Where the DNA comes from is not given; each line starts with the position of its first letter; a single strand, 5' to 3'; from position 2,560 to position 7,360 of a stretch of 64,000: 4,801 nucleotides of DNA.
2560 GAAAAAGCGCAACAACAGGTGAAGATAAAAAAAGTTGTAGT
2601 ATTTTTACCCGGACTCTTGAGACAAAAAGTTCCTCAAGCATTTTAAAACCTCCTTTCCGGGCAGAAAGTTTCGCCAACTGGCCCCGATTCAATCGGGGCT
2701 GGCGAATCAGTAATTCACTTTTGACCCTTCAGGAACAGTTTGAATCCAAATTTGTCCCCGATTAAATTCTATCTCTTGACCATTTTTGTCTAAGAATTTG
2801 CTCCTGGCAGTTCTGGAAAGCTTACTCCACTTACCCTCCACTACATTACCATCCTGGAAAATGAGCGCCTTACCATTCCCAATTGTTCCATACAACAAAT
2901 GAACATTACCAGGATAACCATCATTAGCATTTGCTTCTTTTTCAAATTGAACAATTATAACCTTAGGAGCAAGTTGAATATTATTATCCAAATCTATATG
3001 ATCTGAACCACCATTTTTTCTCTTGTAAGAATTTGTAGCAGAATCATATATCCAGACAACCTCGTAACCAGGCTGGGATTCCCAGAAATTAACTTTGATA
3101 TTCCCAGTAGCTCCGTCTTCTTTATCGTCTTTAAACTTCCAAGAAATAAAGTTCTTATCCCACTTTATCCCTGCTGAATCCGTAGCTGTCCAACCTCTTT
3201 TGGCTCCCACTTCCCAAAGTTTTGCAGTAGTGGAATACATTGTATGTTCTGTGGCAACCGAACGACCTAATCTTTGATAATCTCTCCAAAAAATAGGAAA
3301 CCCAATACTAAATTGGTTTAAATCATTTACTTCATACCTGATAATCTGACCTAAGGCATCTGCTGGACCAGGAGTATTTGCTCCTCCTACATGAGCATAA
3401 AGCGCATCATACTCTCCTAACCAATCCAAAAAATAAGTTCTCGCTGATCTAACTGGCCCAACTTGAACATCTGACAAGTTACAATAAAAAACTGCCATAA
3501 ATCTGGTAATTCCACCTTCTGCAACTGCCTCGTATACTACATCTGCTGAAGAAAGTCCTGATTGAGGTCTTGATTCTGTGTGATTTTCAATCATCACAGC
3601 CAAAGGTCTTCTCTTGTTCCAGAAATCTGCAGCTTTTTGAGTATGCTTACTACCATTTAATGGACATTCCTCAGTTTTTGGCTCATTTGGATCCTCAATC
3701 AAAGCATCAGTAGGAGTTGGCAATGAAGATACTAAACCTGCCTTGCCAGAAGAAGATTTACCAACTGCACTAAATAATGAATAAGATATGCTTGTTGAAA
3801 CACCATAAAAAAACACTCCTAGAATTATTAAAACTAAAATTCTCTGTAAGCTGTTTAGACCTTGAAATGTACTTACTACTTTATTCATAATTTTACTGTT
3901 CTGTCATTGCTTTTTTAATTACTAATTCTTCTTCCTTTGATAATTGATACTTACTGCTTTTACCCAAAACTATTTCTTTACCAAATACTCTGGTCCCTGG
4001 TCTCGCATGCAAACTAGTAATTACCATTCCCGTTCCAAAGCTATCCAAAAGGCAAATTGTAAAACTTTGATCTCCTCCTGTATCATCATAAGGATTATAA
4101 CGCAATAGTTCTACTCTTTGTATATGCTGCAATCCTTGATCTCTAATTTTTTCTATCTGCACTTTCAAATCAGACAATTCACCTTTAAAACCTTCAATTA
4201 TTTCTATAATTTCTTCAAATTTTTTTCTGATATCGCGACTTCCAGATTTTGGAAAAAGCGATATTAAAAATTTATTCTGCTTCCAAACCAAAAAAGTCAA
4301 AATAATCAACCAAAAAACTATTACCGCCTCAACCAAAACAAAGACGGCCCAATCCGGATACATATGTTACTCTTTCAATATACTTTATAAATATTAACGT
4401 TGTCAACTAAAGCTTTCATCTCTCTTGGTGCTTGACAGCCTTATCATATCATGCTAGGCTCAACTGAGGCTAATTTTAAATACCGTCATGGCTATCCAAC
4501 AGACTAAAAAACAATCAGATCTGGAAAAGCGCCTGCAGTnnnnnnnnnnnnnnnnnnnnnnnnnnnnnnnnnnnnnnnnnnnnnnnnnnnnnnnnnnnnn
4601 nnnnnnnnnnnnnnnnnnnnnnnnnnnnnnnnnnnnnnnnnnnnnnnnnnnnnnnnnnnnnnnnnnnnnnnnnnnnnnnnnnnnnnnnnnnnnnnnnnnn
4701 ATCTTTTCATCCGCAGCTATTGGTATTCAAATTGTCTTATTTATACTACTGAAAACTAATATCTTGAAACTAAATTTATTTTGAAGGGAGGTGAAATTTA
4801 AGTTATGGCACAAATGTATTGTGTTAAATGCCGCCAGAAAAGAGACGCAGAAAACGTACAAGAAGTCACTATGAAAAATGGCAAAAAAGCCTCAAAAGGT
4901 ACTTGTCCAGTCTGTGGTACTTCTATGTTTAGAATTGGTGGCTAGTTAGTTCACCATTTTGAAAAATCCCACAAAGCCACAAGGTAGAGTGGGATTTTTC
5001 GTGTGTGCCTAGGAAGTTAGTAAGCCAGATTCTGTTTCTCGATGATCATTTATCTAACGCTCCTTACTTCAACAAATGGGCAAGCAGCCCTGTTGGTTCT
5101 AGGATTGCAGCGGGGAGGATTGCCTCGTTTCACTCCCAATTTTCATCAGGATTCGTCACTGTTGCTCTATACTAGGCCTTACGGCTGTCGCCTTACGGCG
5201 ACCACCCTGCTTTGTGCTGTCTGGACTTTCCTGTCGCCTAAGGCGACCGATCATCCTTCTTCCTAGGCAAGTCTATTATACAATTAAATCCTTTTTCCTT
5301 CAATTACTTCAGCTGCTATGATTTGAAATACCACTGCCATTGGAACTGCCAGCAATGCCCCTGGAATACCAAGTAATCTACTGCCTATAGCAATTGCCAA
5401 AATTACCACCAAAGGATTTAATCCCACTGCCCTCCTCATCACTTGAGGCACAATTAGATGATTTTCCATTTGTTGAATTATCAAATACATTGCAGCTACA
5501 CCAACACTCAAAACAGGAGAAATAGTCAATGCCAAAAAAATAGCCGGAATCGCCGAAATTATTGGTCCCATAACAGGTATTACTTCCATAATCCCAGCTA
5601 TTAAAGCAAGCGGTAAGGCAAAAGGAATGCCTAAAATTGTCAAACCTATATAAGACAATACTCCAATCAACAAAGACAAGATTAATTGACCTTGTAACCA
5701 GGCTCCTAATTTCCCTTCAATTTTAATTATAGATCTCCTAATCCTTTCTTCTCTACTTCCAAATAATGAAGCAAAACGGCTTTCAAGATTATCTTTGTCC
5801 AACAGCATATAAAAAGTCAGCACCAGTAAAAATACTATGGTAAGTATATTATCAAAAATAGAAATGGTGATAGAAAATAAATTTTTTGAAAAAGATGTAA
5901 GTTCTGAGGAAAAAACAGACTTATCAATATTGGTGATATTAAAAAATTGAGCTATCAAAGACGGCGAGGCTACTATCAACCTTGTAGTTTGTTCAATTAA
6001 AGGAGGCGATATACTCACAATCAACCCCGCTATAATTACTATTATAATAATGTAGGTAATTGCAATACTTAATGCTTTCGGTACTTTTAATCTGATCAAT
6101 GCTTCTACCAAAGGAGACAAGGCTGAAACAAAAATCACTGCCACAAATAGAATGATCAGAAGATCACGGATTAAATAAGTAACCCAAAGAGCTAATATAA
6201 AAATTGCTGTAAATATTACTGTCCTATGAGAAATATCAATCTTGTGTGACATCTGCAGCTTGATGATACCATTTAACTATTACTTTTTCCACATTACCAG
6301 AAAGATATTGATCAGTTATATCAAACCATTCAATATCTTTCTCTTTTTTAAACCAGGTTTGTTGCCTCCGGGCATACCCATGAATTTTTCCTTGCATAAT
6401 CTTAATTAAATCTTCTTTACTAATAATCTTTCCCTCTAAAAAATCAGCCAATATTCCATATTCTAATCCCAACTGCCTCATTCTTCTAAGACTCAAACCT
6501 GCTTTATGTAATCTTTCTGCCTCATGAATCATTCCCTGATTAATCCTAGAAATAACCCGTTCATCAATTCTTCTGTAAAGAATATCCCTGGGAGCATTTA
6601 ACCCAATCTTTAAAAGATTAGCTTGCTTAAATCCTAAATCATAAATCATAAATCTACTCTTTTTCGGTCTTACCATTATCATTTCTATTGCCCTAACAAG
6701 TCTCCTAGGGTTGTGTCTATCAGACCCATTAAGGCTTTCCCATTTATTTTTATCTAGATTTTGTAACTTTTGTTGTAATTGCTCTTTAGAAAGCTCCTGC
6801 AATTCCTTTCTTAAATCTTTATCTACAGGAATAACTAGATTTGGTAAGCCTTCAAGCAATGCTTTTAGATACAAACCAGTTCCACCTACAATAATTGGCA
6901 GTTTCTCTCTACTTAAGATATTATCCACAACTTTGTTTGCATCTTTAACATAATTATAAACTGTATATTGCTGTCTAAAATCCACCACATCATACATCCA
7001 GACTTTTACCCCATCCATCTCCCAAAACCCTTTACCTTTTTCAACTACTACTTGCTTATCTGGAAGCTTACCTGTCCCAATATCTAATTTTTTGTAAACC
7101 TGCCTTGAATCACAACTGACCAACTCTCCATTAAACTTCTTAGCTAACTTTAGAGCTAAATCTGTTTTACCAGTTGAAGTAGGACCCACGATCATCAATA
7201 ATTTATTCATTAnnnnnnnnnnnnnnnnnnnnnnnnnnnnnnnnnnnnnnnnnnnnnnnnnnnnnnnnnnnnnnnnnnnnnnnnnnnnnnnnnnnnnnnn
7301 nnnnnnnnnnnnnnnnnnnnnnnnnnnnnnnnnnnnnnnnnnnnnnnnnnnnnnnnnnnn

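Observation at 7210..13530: Four consecutive GT-C-fold membrane glycosyltransferases (GT39 x2, YfhO, DUF2029) form a contiguous cluster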

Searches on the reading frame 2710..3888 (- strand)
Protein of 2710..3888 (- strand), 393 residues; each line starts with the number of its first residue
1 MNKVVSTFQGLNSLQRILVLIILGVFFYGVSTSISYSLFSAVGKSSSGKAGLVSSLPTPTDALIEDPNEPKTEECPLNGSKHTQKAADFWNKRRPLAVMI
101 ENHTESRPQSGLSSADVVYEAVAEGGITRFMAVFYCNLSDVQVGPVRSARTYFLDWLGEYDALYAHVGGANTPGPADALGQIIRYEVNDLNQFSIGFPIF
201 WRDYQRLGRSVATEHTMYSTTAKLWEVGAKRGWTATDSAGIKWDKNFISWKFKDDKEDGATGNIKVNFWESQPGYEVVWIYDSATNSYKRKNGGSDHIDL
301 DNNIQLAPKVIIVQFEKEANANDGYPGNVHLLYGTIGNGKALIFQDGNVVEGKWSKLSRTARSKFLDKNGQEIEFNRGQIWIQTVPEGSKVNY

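Call 18: search_protein_families(library=pfam, proteins=[window:2710-3888:-], max_evalue=0.001)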
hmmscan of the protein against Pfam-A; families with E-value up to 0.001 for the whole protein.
window:2710-3888:- (393 aa): 2 families
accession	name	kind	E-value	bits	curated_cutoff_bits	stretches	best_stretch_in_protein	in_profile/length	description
PF11258.13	DUF3048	-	1.8e-39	135.7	25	1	91-233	12-147/148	Protein of unknown function (DUF3048) N-terminal domain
PF17479.7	DUF3048_C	-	1.7e-24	86.8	25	1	266-382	3-114/114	Protein of unknown function (DUF3048) C-terminal domain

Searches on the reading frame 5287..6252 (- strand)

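Call 8: search_protein_families(library=pfam, proteins=[window:5287-6252:-], max_evalue=0.001)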
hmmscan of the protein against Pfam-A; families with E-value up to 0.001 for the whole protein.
window:5287-6252:- (322 aa): 1 family
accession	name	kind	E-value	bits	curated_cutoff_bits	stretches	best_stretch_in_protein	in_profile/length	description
PF01594.21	AI-2E_transport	-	5.8e-58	197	34.3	1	13-314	3-324/327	AI-2E family transporter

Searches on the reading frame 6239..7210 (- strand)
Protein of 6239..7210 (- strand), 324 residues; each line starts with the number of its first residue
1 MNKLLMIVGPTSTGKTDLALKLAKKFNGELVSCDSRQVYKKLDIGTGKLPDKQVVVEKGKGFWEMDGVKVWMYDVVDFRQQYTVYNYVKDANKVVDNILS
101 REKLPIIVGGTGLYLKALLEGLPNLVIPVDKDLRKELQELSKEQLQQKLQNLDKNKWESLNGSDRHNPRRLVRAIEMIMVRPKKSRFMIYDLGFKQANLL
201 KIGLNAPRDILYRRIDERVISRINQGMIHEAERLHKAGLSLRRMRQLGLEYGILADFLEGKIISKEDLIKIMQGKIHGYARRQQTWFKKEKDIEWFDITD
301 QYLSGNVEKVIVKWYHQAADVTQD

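Call 8: search_protein_families(library=pfam, proteins=[window:6239-7210:-], max_evalue=0.001)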
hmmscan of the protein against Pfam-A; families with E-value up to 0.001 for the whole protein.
window:6239-7210:- (324 aa): 2 families
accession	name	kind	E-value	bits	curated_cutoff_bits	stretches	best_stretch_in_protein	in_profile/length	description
PF01715.23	IPPT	-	7.1e-54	183.5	23.6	1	37-290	1-243/243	IPP transferase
PF01745.22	IPT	-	3.2e-07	30.4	20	1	3-51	2-50/233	Isopentenyl transferase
